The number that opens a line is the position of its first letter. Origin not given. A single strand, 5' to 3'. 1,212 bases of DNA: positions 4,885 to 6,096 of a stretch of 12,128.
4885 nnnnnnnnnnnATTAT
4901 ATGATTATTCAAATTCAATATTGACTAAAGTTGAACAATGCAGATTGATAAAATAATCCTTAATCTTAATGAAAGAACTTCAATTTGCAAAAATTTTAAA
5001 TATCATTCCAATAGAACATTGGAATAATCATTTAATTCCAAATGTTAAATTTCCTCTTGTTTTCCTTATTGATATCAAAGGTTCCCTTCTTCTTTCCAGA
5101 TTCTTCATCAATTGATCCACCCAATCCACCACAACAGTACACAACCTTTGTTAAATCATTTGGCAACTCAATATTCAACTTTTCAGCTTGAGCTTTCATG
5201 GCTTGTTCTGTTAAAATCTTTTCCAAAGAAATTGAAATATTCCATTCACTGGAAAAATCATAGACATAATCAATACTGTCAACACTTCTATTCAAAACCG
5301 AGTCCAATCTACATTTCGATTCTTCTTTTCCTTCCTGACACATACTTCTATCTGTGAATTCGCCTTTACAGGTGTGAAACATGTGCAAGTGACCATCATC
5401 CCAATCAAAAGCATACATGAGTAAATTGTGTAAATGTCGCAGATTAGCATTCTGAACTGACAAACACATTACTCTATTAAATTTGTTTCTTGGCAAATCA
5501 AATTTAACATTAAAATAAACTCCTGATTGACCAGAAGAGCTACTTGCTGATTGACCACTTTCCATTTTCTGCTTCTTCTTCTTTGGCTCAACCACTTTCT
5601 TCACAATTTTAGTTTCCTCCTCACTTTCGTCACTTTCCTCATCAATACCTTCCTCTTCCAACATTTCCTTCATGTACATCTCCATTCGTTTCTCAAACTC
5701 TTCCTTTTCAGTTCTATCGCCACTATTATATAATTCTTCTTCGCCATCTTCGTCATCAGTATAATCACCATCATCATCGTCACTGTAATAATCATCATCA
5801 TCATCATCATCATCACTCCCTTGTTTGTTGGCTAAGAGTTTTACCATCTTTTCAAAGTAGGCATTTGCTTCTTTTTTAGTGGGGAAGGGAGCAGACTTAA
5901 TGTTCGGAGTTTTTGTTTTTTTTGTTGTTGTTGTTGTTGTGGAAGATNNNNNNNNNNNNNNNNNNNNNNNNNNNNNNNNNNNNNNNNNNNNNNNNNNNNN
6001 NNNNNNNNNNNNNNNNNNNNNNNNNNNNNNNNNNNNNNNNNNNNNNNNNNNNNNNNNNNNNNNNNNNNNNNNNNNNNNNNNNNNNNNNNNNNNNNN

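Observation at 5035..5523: C-terminal domain of the acidic protein matches the bacterial 'plasmid pRiA4b ORF-3-like' HLHxF signature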

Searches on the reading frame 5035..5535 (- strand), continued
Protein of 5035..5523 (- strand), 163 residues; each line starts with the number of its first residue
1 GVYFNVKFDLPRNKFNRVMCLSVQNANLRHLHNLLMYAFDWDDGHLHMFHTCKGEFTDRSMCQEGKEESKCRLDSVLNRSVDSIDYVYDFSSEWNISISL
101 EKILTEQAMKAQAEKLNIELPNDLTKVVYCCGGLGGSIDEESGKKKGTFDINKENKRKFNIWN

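Call 77: list_cluster_members(proteins=[P0039, P0080, P0013, P0061, P0019, P0059, P0143, P0095, P0069, P0155])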
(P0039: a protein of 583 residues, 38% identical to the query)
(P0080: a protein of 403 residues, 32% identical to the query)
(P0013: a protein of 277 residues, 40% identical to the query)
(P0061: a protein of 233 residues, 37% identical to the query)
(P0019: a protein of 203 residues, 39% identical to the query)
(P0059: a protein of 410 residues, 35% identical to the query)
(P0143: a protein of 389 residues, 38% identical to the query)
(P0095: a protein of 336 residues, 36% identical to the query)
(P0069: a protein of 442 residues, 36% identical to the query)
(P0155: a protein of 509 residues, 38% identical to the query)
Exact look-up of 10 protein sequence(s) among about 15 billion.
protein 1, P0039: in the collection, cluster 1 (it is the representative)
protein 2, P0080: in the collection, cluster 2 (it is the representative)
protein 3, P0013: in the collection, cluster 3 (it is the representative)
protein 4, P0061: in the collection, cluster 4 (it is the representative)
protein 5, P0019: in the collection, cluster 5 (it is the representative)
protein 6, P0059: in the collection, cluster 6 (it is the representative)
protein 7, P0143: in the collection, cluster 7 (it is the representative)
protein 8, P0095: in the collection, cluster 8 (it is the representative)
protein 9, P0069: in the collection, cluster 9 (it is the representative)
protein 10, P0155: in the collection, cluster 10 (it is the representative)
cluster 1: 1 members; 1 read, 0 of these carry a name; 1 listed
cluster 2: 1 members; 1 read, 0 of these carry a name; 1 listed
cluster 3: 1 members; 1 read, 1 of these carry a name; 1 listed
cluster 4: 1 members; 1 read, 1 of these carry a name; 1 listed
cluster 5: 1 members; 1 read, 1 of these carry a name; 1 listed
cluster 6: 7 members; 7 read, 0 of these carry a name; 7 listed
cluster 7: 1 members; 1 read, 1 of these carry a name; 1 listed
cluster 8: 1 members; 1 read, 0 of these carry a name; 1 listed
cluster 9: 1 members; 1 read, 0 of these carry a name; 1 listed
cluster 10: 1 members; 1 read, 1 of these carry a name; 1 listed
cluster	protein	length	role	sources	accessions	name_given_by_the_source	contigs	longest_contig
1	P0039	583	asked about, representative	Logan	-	-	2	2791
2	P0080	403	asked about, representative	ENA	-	-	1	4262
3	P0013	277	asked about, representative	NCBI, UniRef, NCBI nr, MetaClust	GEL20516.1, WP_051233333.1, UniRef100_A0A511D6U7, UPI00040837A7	plasmid pRiA4b ORF-3 family protein [Pseudonocardia asaccharolytica] | Plasmid pRiA4b Orf3-like domain-containing protein n=1 Tax=Pseudonocardia asaccharolytica ... | status=active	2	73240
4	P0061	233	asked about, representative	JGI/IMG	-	Plasmid pRiA4b ORF-3-like protein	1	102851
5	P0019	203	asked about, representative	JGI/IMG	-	hypothetical protein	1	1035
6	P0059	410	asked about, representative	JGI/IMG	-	-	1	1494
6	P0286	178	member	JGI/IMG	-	-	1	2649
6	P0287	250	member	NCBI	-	-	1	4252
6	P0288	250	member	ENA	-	-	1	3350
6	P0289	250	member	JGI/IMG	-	-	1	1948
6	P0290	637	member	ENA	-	-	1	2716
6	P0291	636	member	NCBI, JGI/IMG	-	-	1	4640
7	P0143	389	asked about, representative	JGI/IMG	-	hypothetical protein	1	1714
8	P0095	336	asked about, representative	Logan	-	-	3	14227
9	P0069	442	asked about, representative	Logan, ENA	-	-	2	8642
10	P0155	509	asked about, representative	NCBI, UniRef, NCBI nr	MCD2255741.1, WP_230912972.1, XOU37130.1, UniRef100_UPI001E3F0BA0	plasmid pRiA4b ORF-3 family protein [Agrilactobacillus fermenti] | plasmid pRiA4b ORF-3 family protein n=1 Tax=Agrilactobacillus fermenti TaxID=2586909 ...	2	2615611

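Call 81: search_protein_families(library=phrogs, proteins=[P0050, P0185], max_evalue=0.001)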
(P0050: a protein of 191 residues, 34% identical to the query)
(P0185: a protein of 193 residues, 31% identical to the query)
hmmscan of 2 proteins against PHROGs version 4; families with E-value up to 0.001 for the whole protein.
P0050 (191 aa): 0 families

P0185 (193 aa): 0 families

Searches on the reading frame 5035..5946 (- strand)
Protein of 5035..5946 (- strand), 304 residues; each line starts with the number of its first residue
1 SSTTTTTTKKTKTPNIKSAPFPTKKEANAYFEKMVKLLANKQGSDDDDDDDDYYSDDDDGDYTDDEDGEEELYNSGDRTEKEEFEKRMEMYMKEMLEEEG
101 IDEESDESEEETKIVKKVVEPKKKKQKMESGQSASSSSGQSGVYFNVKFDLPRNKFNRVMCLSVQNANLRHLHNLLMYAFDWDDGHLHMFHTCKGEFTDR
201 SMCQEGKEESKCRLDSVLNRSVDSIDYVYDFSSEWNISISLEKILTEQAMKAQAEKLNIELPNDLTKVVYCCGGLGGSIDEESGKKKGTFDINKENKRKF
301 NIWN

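Call 4: search_protein_families(library=pfam, proteins=[window:5035-5946:-], max_evalue=10)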
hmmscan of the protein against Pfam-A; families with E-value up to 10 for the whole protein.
seq(304 aa): 6 families
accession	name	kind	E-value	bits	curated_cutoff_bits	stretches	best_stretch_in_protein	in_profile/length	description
PF07929.16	PRiA4_ORF3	-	1.9e-17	64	26.6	1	165-250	24-114/173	Plasmid pRiA4b ORF-3-like protein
PF25486.1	DUF7909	-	0.0032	17.5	27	1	152-226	7-82/168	Domain of unknown function (DUF7909)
PF07093.16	SGT1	-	0.083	11.8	30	1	24-127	472-569/587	SGT1 protein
PF05793.18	TFIIF_alpha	-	0.2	10.7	27.1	1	25-139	244-358/528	Transcription initiation factor IIF, alpha subunit (TFIIF-alpha)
PF04147.17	Nop14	-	0.9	8.1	34.9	1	40-136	336-424/862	Nop14-like family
PF05764.18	YL1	-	1.4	9.4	29.2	1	33-129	10-124/239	YL1 nuclear protein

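Call 7: find_homologous_proteins(query=window:5035-5946:-, max_evalue=0.001)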
Query seq(304 aa) (304 aa): 1 proteins with E <= 0.001 among 1466 candidates.
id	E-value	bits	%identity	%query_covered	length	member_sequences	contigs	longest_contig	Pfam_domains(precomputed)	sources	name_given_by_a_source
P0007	9.5e-176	601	100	89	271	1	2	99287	PF07929.17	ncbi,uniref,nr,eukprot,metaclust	ncbi:predicted protein [Naegleria gruberi]|uniref:Predicted protein n=1 Tax=Naegleria gruberi TaxID=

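Call 10: find_encoding_contigs(protein=P0007, flank=10000, max_places=6)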
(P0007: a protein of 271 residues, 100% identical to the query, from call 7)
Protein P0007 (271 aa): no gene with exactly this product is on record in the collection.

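Call 17: search_protein_families(library=ncbifam, proteins=[P0007], max_evalue=1)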
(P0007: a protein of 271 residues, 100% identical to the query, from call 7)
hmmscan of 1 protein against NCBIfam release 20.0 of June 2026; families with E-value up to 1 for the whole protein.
P0007 (271 aa): 1 family
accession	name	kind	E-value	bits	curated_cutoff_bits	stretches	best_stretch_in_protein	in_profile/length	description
TIGR02442.1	Cob-chelat-sub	hypoth_equivalog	0.13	10.7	779.45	1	8-117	318-428/641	putative cobaltochelatase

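Call 64: search_protein_families(library=padloc, proteins=[P0007], max_evalue=0.01)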
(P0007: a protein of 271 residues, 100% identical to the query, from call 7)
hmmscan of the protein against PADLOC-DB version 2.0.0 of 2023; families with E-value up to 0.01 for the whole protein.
P0007 (271 aa): 0 families

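Call 81: search_protein_families(library=phrogs, proteins=[P0007], max_evalue=0.001)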
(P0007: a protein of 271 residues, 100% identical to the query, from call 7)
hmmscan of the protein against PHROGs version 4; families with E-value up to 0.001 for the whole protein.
P0007 (271 aa): 0 families

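Call 82: predict_structure(alignment_id=A6)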
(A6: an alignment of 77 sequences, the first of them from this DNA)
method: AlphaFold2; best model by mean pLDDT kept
length: 304 residues; sequences in the alignment: 77
mean_pLDDT: 68.8   pTM: 0.51
mean pLDDT of the five models: 68.8, 68.3, 67.6, 66.9, 65.4
residues with pLDDT >= 90: 50; 70-90: 110; 50-70: 72; < 50: 72
segments of 3 or more residues with pLDDT < 50: 1-16, 68-76, 105-138, 273-281, 284-286
pLDDT, mean of each block of 10 residues (from residue 1): 44 50 82 85 56 55 52 55 85 88 52 33 39 41 85 64 77 86 86 95 91 92 89 82 89 84 65 44 52 71 57
secondary structure, 60 per line:
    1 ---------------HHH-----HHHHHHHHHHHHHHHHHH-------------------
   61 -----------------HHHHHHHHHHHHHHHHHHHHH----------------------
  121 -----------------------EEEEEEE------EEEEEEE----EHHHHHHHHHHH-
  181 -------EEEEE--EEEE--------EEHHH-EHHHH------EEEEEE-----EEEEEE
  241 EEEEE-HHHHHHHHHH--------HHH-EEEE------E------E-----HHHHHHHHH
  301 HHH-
elements in order: H24-41 H78-98 E144-150 E157-163 H169-179 E188-192 E195-198 H214-217 E224-229 E235-245 H247-256 E269-272 H292-303
